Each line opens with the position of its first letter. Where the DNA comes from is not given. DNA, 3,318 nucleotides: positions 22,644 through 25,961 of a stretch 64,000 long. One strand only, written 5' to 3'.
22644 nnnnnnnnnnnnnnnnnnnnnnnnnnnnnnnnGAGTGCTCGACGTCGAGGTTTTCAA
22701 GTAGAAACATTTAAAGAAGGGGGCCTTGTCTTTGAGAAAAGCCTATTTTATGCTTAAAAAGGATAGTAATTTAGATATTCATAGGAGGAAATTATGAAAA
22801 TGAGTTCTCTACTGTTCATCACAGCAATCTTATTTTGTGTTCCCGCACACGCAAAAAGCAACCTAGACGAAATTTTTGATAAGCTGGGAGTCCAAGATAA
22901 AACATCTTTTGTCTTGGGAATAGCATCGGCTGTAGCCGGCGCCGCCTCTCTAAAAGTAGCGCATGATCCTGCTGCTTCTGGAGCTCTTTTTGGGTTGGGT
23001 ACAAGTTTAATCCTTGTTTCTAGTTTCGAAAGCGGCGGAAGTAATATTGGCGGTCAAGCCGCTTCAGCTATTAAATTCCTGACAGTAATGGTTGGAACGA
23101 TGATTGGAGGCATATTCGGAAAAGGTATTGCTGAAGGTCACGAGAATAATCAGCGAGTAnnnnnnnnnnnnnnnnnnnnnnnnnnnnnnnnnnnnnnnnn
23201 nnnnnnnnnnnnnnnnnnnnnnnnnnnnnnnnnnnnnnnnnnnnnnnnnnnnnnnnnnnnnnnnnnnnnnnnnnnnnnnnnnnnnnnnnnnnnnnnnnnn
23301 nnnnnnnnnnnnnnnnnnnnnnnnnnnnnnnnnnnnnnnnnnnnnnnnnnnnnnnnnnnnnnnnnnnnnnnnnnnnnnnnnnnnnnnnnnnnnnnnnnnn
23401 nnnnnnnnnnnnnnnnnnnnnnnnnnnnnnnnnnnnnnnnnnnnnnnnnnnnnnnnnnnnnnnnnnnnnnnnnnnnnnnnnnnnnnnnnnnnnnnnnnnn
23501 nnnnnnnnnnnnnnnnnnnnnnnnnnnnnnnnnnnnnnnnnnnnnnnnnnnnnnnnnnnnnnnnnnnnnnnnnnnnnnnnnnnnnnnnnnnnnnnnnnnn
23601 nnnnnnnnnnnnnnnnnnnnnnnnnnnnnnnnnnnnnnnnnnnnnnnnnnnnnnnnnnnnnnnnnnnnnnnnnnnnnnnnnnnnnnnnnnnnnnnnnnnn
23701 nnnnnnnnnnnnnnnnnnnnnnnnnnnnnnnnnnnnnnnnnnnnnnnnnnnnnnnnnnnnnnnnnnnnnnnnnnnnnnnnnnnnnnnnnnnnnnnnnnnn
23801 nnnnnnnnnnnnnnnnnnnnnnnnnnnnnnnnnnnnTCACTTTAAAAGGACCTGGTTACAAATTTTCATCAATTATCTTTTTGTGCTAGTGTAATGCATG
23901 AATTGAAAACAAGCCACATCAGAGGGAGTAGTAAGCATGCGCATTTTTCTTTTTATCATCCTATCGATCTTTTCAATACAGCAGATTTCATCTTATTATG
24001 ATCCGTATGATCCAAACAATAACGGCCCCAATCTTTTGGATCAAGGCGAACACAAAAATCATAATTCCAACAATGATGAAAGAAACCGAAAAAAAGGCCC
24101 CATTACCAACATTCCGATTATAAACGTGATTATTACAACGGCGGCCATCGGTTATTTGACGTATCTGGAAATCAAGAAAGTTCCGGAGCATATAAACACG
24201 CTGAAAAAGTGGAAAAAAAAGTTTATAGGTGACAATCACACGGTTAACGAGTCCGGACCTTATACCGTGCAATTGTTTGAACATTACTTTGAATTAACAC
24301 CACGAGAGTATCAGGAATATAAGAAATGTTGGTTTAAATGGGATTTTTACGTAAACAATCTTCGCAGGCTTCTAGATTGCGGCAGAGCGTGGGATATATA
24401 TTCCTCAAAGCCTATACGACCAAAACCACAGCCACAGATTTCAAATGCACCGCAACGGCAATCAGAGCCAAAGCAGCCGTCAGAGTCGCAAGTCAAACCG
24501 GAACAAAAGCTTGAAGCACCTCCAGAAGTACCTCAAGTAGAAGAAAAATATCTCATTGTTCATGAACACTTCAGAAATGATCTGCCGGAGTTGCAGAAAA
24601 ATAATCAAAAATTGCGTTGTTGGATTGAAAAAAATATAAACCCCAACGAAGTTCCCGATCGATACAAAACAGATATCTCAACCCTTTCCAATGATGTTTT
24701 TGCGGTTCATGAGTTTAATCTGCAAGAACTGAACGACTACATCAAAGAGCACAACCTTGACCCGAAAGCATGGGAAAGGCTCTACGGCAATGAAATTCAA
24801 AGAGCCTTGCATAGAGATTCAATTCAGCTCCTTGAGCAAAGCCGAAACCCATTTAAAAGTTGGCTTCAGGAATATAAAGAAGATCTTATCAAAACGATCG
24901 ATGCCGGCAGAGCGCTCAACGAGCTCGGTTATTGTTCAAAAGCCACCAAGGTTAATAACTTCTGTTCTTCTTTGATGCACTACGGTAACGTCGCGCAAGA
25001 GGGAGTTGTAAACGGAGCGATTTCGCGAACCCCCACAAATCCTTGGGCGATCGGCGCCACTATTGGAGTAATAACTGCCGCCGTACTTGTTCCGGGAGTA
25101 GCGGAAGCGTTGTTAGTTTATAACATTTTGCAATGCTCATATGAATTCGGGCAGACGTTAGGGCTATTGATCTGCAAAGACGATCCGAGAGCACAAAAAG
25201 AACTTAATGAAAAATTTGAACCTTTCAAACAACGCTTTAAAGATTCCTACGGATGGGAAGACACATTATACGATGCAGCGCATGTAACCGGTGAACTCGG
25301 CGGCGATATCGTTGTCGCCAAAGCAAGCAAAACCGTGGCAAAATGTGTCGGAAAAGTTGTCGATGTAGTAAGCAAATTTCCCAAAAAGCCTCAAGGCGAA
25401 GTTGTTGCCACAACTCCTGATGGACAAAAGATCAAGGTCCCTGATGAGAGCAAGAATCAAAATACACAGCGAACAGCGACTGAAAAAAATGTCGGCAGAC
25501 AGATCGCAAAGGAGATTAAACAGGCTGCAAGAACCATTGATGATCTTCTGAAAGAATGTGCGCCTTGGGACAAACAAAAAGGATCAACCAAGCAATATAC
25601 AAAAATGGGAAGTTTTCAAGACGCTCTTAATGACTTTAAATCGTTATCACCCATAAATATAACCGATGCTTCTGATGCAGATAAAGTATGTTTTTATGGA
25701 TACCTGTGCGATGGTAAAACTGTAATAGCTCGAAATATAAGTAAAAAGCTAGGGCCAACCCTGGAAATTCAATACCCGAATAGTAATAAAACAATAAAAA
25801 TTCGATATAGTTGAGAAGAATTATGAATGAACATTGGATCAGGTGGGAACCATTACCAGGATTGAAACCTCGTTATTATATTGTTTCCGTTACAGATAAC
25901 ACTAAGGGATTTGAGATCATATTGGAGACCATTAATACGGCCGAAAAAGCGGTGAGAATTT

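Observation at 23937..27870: Candidate polymorphic toxin plus immunity-gene array inserted between housekeeping genes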

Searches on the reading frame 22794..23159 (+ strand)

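Call 3: search_protein_families(library=pfam, proteins=[window:22794-23159:+], max_evalue=1)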
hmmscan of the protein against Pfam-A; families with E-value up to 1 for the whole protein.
window:22794-23159:+ (122 aa): 1 family
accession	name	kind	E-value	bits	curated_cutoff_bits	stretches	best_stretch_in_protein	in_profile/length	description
PF12670.12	DUF3792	-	0.92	10.1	31.3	0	39-109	43-115/115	Protein of unknown function (DUF3792)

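Call 4: search_protein_families(library=ncbifam, proteins=[window:22794-23159:+], max_evalue=1)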
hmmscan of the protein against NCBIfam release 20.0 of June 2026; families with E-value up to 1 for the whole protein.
window:22794-23159:+ (122 aa): 1 family
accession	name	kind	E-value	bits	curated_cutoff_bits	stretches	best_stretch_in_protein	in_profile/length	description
TIGR04086.1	TIGR04086_membr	hypoth_equivalog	0.24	11.5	30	1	36-109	38-112/115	TIGR04086 family membrane protein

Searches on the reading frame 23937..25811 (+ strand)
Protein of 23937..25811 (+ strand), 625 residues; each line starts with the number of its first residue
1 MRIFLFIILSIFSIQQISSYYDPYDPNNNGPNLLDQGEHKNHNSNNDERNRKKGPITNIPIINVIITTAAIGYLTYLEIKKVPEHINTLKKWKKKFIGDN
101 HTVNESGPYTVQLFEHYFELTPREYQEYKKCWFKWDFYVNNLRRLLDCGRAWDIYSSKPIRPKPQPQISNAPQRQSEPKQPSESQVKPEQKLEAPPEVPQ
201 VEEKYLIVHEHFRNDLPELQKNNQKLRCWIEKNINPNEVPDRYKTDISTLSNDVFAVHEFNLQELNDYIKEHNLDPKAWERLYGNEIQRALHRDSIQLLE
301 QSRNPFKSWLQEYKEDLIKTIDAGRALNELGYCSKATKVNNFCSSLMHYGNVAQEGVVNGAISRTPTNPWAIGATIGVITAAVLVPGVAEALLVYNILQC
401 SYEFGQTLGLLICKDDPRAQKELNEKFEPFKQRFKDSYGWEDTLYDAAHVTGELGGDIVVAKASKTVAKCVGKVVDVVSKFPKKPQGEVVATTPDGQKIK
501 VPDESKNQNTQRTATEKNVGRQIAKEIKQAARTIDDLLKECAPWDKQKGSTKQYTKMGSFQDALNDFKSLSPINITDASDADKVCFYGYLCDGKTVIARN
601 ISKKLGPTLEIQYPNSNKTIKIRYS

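Call 3: search_protein_families(library=pfam, proteins=[window:23937-25811:+], max_evalue=1)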
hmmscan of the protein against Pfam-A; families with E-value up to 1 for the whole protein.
window:23937-25811:+ (625 aa): 1 family
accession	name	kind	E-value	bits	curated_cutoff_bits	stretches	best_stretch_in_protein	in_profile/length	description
PF08875.16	DUF1833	-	0.2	11.7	21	1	486-533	45-92/150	Domain of unknown function (DUF1833)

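Call 4: search_protein_families(library=ncbifam, proteins=[window:23937-25811:+], max_evalue=1)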
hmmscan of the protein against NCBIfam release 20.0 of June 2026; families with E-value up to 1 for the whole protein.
window:23937-25811:+ (625 aa): 1 family
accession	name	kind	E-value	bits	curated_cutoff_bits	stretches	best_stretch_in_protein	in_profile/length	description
TIGR01979.1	sufS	subfamily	0.14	10.9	475.1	0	61-98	275-312/403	SufS family cysteine desulfurase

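Call 5: find_homologous_proteins(query=window:23937-25811:+, max_evalue=0.001)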
Query window:23937-25811:+ (625 aa): 2 proteins with E <= 0.001 among 8000 candidates.
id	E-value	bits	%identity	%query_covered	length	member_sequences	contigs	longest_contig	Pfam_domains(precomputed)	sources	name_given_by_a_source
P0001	0.0e+0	1376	100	95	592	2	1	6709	-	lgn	-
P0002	1.6e-129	451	46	83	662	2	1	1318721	-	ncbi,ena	-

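Call 7: find_encoding_contigs(protein=P0002, flank=10000, max_places=4)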
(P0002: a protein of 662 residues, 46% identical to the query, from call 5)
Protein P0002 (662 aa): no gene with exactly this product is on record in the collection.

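Call 8: find_encoding_contigs(protein=P0001, flank=10000, max_places=4)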
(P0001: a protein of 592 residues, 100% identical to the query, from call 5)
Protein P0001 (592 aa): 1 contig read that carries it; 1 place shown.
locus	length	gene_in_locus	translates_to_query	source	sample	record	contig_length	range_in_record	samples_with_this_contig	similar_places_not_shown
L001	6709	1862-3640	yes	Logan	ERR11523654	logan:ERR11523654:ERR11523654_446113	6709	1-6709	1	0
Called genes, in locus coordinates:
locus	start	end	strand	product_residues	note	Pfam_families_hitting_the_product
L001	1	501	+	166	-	?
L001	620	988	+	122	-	-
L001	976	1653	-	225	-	PF00293:NUDIX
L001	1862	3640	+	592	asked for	-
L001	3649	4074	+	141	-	-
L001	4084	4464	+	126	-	-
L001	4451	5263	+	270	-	-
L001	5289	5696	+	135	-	-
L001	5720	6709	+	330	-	?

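Call 10: list_cluster_members(proteins=[P0002])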
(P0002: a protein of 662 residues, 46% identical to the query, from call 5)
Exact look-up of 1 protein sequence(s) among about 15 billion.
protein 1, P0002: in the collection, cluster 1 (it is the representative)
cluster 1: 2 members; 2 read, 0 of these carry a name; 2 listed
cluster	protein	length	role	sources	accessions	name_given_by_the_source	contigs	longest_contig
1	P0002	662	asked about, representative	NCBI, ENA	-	-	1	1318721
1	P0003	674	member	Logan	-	-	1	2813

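Call 12: search_protein_families(library=pfam, proteins=[P0002], max_evalue=10)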
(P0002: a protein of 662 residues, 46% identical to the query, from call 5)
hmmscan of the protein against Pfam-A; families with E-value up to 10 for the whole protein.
P0002 (662 aa): 1 family
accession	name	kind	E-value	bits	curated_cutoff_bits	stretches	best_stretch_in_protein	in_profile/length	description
PF04088.18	Peroxin-13_N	-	1.1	9.9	22.3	1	37-80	100-144/146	Peroxin 13, N-terminal region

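Call 14: find_related_loci(query=A1, collection=genome_contigs, flank=10000)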
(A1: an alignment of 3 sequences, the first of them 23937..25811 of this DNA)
Query A1 (625 aa) in genome_contigs; peptide patterns used: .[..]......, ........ (x = any residue, [..] = any of these).
27 stretches matched a pattern, but none encodes a relative of the query by tblastn (E <= 1e-3).

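Call 15: find_encoding_contigs(protein=P0003, flank=10000, max_places=4)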
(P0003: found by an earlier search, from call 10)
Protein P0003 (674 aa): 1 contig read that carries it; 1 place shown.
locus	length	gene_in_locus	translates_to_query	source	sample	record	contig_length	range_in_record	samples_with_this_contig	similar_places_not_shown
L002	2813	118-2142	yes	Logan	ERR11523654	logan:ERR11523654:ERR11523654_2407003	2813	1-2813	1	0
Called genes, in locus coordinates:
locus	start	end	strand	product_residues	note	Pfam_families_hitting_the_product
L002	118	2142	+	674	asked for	-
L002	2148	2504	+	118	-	-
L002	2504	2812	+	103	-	?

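Call 36: search_solved_structures(query=window:23937-25811:+, max_evalue=1)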
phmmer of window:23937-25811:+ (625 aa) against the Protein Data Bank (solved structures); distinct sequences matched with E-value up to 1: 2.
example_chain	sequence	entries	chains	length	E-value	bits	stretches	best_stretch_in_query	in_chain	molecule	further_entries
8d0o_A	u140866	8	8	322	0.21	13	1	222-296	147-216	4-galactosyl-N-acetylglucosaminide 3-alpha-L-fucosyltransferase 9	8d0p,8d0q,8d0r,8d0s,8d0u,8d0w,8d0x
4iw7_A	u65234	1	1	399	0.93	10.9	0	562-623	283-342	8-amino-7-oxononanoate synthase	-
